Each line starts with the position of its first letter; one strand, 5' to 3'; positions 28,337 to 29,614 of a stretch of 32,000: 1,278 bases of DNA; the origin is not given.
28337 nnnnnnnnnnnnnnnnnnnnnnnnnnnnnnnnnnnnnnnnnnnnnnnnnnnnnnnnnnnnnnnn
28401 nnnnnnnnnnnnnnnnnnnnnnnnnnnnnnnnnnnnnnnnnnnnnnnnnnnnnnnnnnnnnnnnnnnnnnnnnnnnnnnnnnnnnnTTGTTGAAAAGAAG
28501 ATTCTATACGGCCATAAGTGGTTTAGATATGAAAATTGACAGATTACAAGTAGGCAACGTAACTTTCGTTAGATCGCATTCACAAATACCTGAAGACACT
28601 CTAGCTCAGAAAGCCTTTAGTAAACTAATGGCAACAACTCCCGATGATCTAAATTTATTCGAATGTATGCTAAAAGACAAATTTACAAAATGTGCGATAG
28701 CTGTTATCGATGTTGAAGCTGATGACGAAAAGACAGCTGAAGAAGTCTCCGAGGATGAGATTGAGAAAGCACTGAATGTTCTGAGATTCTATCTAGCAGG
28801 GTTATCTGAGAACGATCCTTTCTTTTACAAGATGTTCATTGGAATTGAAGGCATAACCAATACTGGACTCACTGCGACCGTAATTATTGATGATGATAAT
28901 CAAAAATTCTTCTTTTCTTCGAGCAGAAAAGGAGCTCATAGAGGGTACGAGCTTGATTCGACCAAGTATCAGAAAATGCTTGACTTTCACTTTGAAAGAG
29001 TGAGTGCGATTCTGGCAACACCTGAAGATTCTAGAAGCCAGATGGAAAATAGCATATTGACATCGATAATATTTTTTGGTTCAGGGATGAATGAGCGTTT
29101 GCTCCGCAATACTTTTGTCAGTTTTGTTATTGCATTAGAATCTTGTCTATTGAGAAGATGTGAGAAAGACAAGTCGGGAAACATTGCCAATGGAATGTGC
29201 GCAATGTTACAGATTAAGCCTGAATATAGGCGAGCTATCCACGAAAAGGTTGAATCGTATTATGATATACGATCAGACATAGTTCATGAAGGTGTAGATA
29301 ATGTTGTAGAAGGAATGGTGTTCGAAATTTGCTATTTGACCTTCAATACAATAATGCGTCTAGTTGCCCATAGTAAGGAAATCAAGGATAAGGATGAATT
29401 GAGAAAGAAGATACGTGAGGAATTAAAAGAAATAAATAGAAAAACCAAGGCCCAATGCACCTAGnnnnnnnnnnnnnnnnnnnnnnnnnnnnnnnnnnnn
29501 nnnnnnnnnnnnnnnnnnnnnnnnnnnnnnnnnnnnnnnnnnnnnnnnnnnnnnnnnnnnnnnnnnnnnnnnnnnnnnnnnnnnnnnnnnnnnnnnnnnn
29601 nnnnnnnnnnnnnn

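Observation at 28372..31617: IS6-type transposon carrying a four-gene cargo: perfect 50-bp TIRs and 8-bp TSD next to tRNA-Leu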

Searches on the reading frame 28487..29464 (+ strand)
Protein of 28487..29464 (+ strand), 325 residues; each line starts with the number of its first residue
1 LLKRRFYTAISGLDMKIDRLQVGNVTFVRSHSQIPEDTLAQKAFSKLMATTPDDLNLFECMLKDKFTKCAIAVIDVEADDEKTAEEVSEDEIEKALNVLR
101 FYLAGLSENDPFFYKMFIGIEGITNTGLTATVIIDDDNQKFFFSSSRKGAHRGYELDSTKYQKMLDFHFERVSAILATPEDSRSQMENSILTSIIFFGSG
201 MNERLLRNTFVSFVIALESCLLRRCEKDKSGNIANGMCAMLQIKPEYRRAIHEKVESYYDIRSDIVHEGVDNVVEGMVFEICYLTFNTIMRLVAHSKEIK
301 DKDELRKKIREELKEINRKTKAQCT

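Call 5: search_protein_families(library=pfam, proteins=[window:28487-29464:+], max_evalue=1)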
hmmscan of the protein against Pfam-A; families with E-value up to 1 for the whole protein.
window:28487-29464:+ (325 aa): 3 families
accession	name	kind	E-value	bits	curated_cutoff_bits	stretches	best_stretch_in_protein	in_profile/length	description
PF01452.22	Rota_NSP4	-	0.002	18.1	27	1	284-320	74-110/173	Rotavirus non structural protein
PF22516.1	PreP_C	-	0.0076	16.3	27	1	3-75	100-171/173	PreP C-terminal domain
PF14163.11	SieB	-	0.058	13.4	26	1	275-322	37-84/147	Super-infection exclusion protein B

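Call 7: search_protein_families(library=ncbifam, proteins=[window:28487-29464:+], max_evalue=1)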
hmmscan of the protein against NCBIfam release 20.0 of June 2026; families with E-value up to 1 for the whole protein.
window:28487-29464:+ (325 aa): 0 families

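Call 34: find_homologous_proteins(query=window:28529-29464:+, max_evalue=0.01)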
Query window:28529-29464:+ (311 aa): 10 proteins with E <= 0.01 among 906 candidates.
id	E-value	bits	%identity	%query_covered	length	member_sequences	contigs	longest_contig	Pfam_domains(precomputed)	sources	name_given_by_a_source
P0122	2.4e-201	685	100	100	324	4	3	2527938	-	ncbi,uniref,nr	ncbi:HEPN domain-containing protein [Nitrososphaera viennensis]|uniref:HEPN domain-containing protei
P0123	2.1e-149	515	76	100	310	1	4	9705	-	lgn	-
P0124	2.9e-59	219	41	94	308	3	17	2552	-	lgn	-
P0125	9.7e-49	185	38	95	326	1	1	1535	-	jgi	jgi:hypothetical protein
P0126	4.4e-42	163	37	94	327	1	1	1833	-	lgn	-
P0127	8.2e-12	63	27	79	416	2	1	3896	-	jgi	-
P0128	1.7e-11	62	29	73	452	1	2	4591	-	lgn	-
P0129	4.3e-8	51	26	72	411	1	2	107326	-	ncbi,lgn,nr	ncbi:hypothetical protein ES706_01089 [subsurface metagenome]|nr:hypothetical protein [Hadesarchaea 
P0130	1.4e-4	40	33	32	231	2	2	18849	-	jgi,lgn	jgi:hypothetical protein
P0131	2.0e-4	39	27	64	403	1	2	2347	-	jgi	-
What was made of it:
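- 28529..29464 (+): Passenger gene for a 311-aa protein with an unknown alpha/beta N-terminal domain and a C-terminal HEPN domain. An alternative TTG start lies at 28487. NCBI names it a HEPN domain-containing protein (call 34).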

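Call 35: find_encoding_contigs(protein=P0123, flank=6000, max_places=6)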
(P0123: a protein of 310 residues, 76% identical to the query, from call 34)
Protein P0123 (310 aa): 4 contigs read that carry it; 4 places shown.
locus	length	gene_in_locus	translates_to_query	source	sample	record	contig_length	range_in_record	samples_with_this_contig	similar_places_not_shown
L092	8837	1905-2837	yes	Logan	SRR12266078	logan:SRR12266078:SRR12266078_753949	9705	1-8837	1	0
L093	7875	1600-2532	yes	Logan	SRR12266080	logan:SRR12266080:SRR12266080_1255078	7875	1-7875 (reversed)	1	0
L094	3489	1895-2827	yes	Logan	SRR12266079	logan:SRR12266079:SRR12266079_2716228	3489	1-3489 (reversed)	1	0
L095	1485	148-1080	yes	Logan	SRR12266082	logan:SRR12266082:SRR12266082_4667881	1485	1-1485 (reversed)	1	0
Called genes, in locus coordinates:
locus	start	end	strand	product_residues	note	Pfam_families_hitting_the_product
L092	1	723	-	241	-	?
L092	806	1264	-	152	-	-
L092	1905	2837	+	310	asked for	-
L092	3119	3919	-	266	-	PF01177:Asp_Glu_race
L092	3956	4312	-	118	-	-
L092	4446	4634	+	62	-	-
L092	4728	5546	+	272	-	-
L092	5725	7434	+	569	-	-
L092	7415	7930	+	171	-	-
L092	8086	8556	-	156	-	-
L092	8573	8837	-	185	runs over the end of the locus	-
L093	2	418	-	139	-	?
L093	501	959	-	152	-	-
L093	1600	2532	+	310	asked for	-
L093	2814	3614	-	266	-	PF01177:Asp_Glu_race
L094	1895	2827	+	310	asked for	-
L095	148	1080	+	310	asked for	-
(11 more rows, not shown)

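Call 36: find_encoding_contigs(protein=P0124, flank=4000, max_places=6)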
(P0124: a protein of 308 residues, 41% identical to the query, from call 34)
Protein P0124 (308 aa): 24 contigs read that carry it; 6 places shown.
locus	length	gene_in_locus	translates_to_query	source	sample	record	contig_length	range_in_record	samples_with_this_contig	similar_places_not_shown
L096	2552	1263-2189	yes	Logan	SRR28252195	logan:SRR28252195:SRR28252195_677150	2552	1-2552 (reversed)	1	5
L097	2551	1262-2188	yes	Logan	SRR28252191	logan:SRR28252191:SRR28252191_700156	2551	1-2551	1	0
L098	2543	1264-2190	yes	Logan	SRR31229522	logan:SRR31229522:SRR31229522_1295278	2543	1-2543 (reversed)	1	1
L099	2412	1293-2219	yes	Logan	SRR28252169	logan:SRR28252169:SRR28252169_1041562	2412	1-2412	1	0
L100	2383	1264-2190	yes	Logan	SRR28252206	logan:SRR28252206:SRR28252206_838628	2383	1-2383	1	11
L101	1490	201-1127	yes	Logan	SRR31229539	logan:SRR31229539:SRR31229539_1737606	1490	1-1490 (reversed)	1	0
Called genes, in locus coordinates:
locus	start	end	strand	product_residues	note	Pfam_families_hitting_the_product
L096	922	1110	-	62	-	-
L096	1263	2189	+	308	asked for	-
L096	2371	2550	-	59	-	?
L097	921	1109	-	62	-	-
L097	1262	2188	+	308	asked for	-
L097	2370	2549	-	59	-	?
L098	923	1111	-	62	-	-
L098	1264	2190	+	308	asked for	-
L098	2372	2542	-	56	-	?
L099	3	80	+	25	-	?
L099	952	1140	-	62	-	-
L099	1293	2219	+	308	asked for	-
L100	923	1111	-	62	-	-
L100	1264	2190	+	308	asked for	-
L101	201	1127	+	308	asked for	-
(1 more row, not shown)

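Call 47: search_protein_families(library=pfam, alignment_id=A3, max_evalue=0.1)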
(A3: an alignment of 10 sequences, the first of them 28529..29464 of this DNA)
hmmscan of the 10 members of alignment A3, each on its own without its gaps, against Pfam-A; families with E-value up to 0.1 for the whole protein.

A. member 1, window:28529-29464:+ (311 aa): 2 families
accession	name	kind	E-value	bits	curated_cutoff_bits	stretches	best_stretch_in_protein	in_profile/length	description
PF01452.22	Rota_NSP4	-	0.0019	18.2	27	1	270-306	74-110/173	Rotavirus non structural protein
PF14163.11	SieB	-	0.054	13.5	26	0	261-308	37-84/147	Super-infection exclusion protein B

B. families by the number of members that match (of 10 scanned): 5 families
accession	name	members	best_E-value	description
PF01452.22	Rota_NSP4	2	6.5e-06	Rotavirus non structural protein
PF23588.3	HTH_CHD1_Hrp3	1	0.0081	ATP-dependent helicase CHD1-2/hrp3 HTH domain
PF25553.1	BTB-POZ_ANK-like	1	0.049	BTB/POZ Ankyrin-like repeat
PF14163.11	SieB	1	0.054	Super-infection exclusion protein B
PF11799.13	IMS_C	1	0.082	impB/mucB/samB family C-terminal domain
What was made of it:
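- On HEPN domain proteins: No Pfam HEPN family hit was found (calls 5, 47).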

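Call 55: predict_structure(alignment_id=A3)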
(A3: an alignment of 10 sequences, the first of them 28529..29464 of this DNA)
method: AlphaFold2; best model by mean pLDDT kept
length: 311 residues; sequences in the alignment: 10
mean_pLDDT: 84.3   pTM: 0.85
mean pLDDT of the five models: 84.3, 78.4, 75.6, 74.4, 72.8
residues with pLDDT >= 90: 149; 70-90: 111; 50-70: 48; < 50: 3
segments of 3 or more residues with pLDDT < 50: none
pLDDT, mean of each block of 10 residues (from residue 1): 89 86 79 63 62 79 90 91 90 65 57 76 87 64 86 94 95 96 90 92 92 87 93 92 91 84 90 94 91 93 80 46
secondary structure, 60 per line:
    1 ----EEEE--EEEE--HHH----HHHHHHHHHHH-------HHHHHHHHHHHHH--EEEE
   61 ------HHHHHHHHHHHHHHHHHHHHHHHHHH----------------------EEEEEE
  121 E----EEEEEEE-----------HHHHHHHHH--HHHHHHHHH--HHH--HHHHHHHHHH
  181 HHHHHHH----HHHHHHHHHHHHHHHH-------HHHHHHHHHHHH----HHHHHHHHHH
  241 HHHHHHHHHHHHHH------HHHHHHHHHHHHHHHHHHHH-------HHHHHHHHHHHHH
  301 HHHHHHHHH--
elements in order: E5-8 E11-14 H24-34 H42-54 E57-60 H67-92 E115-121 E126-132 H144-152 H155-163 H171-187 H192-207 H215-226 H231-254 H261-280 H288-309
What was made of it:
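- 28529..29464 (+): AF2 pLDDT is 84 (call 55).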

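Call 59: fold_search(model_id=the predicted structure, library=pdb)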
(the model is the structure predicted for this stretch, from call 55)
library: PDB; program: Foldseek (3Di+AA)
matches with E <= 10: 178; with E <= 0.001: 0
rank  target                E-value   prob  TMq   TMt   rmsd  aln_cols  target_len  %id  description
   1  2rf7_A                6.3e-01  0.08  0.12  0.09  22.4       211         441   10  Crystal structure of the escherichia coli nrfa mutant Q263E (released 2008-03-25)
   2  9fsl_B                6.6e-01  0.08  0.14  0.13  19.8       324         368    7  Crystal structure of CyuA from Methanococcus maripaludis with [2Fe-2S] clusters solved by Fe-SAD (released 2025-07-02)
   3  2ei4                  7.2e-01  0.08  0.14  0.17  17.4       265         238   10  Trimeric complex of archaerhodopsin-2 (released 2008-01-01)
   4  6dlz_A                7.2e-01  0.06  0.12  0.05  25.7       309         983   11  Open state GluA2 in complex with STZ after micelle signal subtraction (released 2018-08-22)
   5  6dlz_C                9.6e-01  0.04  0.12  0.05  25.9       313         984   11  Open state GluA2 in complex with STZ after micelle signal subtraction (released 2018-08-22)
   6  5wa4_E                1.0e+00  0.10  0.15  0.15  14.4       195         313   12  Pyridine synthase, TbtD, from thiomuracin biosynthesis bound to an N-terminal leader peptide fragment (released 2017-11-22)
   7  8hki_E                1.1e+00  0.07  0.15  0.17  14.4       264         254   10  Human TRiC open state (released 2023-12-13)
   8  6tug_A                1.2e+00  0.14  0.25  0.20  19.6       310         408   10  Enterococcus italicus Csm6 bound to cyclic hexa-2'-fluoro-hexa-dAMP (released 2020-02-26)
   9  8hki_h                1.6e+00  0.05  0.14  0.14  19.9       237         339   11  Human TRiC open state (released 2023-12-13)
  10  2hsb                  1.6e+00  0.80  0.28  0.61   4.0       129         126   12  Crystal structure of a hepn domain containing protein (af_0298) from archaeoglobus fulgidus at 1.95 A resolution (released 2006-08-15)
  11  4cad_L                1.7e+00  0.09  0.16  0.18  17.1       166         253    7  Mechanism of farnesylated CAAX protein processing by the integral membrane protease Rce1 (released 2013-11-27)
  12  7wu7_G                1.8e+00  0.03  0.11  0.08  19.3       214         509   10  Prefoldin-tubulin-TRiC complex (released 2022-12-21)
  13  5wf5                  1.8e+00  0.03  0.11  0.09  23.4       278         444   10  Agonist bound human A2a adenosine receptor with D52N mutation at 2.60 A resolution (released 2018-02-21)
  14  7yqc_A                1.9e+00  0.03  0.10  0.14  21.5       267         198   14  EM structure of human PA28gamma (released 2022-09-21)
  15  6tug_G                2.0e+00  0.12  0.26  0.21  18.3       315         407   10  Enterococcus italicus Csm6 bound to cyclic hexa-2'-fluoro-hexa-dAMP (released 2020-02-26)
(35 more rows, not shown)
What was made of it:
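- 28529..29464 (+): The highest-probability Foldseek hit is the HEPN protein 2hsb (prob 0.80, TMt 0.61), and Csm6 also appears (call 59).
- On HEPN domain proteins: Csm6 chains are also listed (call 59).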

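Call 76: search_protein_families(library=padloc, proteins=[window:28529-29464:+], max_evalue=0.01)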
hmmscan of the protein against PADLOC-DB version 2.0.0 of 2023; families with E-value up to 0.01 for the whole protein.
window:28529-29464:+ (311 aa): 0 families
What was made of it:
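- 28529..29464 (+): There are no Pfam or PADLOC hits (calls 5, 47, 76).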
